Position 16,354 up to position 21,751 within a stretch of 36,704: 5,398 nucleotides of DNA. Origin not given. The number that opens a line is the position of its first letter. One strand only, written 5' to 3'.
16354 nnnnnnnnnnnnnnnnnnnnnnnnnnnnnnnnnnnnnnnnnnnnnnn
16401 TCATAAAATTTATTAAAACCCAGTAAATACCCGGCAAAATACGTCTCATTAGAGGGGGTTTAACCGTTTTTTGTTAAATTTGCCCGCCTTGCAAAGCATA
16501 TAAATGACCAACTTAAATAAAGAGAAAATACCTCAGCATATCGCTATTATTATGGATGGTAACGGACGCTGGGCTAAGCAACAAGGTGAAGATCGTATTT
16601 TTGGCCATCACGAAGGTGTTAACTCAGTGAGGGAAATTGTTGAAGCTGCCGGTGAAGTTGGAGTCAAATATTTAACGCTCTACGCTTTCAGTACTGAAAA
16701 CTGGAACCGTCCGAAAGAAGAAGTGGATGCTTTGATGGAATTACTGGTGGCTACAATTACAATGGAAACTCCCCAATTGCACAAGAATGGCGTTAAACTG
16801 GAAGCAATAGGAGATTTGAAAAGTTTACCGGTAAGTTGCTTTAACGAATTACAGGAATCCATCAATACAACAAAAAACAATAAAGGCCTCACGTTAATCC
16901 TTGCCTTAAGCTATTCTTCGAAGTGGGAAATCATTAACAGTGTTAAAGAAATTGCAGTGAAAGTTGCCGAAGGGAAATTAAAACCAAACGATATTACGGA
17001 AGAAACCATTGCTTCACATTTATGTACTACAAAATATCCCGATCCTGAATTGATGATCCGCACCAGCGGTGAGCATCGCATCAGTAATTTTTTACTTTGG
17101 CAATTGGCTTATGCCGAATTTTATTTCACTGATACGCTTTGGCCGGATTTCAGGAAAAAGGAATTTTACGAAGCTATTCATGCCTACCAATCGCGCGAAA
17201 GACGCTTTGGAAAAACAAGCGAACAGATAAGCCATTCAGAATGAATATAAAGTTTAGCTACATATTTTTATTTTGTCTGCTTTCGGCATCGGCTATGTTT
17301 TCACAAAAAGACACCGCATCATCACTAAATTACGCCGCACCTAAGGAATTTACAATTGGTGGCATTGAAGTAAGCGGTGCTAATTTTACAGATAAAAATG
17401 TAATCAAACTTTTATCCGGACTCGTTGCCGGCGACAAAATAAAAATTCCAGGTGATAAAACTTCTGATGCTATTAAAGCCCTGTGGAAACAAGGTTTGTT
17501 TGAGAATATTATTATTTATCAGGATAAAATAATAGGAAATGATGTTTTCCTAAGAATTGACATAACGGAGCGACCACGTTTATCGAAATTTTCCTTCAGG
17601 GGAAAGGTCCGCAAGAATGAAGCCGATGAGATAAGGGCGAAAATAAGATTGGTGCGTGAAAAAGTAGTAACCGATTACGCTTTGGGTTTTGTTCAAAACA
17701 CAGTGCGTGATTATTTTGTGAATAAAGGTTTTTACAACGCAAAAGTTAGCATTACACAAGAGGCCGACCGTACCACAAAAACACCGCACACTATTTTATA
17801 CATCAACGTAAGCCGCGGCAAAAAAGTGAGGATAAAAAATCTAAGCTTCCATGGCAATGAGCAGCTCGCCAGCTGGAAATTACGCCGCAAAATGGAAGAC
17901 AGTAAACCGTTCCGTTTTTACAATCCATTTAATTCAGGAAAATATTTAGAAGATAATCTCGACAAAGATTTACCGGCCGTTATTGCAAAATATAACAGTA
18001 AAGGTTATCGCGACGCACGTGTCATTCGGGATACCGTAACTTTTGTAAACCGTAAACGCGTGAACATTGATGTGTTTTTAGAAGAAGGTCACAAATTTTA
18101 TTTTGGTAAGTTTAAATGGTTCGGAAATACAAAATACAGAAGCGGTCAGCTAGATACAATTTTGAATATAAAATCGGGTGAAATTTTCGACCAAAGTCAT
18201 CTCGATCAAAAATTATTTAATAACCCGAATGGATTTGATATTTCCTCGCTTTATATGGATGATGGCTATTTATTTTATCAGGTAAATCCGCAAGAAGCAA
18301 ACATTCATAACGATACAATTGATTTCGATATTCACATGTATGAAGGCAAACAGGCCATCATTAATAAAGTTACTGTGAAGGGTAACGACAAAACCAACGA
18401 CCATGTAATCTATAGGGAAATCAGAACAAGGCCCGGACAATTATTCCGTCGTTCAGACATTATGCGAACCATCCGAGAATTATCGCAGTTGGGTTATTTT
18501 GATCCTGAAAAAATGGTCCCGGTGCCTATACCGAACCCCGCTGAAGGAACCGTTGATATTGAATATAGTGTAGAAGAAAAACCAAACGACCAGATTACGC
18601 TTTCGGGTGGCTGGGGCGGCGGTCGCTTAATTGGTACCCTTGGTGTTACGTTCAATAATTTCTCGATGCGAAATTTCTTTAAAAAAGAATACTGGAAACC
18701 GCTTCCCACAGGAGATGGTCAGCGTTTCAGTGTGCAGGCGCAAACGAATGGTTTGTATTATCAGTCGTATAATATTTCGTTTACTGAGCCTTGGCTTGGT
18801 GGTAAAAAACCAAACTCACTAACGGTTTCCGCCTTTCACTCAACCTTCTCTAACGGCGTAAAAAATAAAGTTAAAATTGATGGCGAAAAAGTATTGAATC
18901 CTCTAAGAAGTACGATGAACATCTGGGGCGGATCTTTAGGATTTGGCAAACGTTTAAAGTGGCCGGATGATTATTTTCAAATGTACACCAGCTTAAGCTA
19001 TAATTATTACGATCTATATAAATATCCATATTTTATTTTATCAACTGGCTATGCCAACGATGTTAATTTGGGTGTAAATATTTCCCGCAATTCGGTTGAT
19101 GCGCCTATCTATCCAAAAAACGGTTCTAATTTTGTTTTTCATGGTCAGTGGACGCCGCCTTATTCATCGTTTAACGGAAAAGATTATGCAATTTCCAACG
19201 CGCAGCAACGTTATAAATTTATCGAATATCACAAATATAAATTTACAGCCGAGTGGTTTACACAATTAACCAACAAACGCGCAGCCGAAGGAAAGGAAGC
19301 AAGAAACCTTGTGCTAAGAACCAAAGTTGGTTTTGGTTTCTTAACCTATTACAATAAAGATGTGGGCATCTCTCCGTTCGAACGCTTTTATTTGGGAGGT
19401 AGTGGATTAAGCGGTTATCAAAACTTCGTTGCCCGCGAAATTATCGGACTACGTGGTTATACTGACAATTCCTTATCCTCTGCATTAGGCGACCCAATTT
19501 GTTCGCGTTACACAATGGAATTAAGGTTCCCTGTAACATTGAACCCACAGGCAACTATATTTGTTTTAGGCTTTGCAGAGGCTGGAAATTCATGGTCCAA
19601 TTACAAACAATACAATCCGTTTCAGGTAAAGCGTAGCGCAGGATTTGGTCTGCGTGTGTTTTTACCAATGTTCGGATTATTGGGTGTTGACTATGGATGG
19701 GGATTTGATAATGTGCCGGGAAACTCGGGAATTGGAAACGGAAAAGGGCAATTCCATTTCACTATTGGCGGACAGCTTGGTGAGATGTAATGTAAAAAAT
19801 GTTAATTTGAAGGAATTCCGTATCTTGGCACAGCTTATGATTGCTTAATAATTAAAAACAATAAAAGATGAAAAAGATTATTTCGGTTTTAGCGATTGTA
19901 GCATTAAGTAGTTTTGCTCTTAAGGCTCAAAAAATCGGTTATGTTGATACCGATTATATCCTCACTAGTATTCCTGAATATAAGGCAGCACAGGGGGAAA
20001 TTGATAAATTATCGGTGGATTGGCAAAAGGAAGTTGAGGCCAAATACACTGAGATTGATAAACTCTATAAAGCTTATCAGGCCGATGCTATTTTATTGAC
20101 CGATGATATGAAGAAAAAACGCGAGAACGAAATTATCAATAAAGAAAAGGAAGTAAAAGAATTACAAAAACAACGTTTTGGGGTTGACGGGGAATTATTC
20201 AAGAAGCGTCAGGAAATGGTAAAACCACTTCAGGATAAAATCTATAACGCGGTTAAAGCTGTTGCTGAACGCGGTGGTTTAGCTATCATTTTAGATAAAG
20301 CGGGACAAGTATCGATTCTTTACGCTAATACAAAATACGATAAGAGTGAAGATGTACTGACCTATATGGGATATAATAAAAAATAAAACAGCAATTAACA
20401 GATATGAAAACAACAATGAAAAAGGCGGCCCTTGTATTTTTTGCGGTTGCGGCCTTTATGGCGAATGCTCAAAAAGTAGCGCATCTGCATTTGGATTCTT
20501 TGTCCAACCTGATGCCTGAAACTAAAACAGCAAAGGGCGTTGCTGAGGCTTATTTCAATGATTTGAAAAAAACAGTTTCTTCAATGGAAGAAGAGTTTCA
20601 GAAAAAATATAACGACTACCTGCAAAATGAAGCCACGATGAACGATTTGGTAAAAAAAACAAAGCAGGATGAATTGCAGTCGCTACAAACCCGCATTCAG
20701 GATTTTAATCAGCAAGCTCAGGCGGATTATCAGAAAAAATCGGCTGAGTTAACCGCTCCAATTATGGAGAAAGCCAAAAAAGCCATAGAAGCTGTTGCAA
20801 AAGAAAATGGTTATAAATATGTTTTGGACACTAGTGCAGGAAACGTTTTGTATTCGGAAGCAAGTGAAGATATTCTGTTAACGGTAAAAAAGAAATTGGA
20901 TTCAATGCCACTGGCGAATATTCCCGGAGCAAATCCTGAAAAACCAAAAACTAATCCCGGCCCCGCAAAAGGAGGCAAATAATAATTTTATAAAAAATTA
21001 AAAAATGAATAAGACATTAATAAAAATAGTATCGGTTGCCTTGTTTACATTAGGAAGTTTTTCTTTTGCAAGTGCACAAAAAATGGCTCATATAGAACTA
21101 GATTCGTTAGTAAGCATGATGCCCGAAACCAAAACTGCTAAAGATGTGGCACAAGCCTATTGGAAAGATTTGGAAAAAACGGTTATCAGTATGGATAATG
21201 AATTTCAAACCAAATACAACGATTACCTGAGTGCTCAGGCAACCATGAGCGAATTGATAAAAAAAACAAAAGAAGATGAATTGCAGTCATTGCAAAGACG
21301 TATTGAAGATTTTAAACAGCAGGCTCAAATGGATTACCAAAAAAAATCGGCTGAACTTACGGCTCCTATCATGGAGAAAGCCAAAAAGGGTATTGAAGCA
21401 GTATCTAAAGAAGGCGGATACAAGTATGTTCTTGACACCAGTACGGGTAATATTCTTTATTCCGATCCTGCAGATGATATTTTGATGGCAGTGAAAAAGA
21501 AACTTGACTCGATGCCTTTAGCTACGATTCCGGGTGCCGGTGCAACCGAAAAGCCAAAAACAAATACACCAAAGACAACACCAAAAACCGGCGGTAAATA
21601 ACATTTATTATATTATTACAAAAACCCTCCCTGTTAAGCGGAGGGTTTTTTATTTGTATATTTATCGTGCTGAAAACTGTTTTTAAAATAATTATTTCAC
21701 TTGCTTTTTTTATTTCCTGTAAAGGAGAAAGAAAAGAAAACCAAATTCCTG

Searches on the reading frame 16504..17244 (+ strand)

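Call 31: search_protein_families(library=pfam, proteins=[window:16504-17244:+], max_evalue=0.00001)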
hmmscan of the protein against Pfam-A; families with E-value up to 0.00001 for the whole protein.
window:16504-17244:+ (246 aa): 1 family
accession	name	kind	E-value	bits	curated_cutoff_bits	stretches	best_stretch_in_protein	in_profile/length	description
PF01255.24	Prenyltransf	-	3.4e-89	298.6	27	1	16-236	1-219/219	Putative undecaprenyl diphosphate synthase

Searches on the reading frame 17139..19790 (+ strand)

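Call 31: search_protein_families(library=pfam, proteins=[window:17139-19790:+], max_evalue=0.00001)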
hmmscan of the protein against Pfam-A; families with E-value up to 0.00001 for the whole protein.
window:17139-19790:+ (883 aa): 1 family
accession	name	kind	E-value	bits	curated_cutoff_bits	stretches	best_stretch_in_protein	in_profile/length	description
PF07244.20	POTRA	-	6.7e-34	116.9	21.3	2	407-481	2-79/79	Surface antigen variable number repeat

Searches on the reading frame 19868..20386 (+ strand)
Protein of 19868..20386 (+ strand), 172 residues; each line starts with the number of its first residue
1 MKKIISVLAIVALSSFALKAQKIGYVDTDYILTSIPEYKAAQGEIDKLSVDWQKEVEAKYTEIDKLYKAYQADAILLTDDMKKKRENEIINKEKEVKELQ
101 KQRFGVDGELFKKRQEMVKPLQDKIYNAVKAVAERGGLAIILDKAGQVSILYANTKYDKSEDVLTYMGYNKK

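Call 31: search_protein_families(library=pfam, proteins=[window:19868-20386:+], max_evalue=0.00001)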
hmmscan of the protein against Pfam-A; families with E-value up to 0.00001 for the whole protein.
window:19868-20386:+ (172 aa): 1 family
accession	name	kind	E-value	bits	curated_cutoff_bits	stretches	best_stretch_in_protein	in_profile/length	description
PF03938.19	OmpH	-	2e-37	129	32.4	1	22-167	1-141/141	Outer membrane protein (OmpH-like)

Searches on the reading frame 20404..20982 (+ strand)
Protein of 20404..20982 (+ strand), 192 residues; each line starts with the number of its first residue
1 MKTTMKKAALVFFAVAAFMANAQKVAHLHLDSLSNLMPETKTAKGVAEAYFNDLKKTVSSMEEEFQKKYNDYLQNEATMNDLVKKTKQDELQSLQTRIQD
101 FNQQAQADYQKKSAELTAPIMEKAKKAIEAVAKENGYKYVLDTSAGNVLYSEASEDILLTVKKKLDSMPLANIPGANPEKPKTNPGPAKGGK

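Call 31: search_protein_families(library=pfam, proteins=[window:20404-20982:+], max_evalue=0.00001)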
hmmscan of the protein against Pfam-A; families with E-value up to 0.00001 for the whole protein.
window:20404-20982:+ (192 aa): 1 family
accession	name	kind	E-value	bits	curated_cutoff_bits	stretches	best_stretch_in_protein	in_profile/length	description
PF03938.19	OmpH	-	4.6e-32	111.6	32.4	1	24-165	1-141/141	Outer membrane protein (OmpH-like)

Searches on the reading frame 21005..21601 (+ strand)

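Call 31: search_protein_families(library=pfam, proteins=[window:21005-21601:+], max_evalue=0.00001)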
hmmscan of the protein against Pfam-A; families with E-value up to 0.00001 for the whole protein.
window:21005-21601:+ (198 aa): 1 family
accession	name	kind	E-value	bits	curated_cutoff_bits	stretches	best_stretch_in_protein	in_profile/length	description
PF03938.19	OmpH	-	1.9e-30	106.4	32.4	1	26-167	1-141/141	Outer membrane protein (OmpH-like)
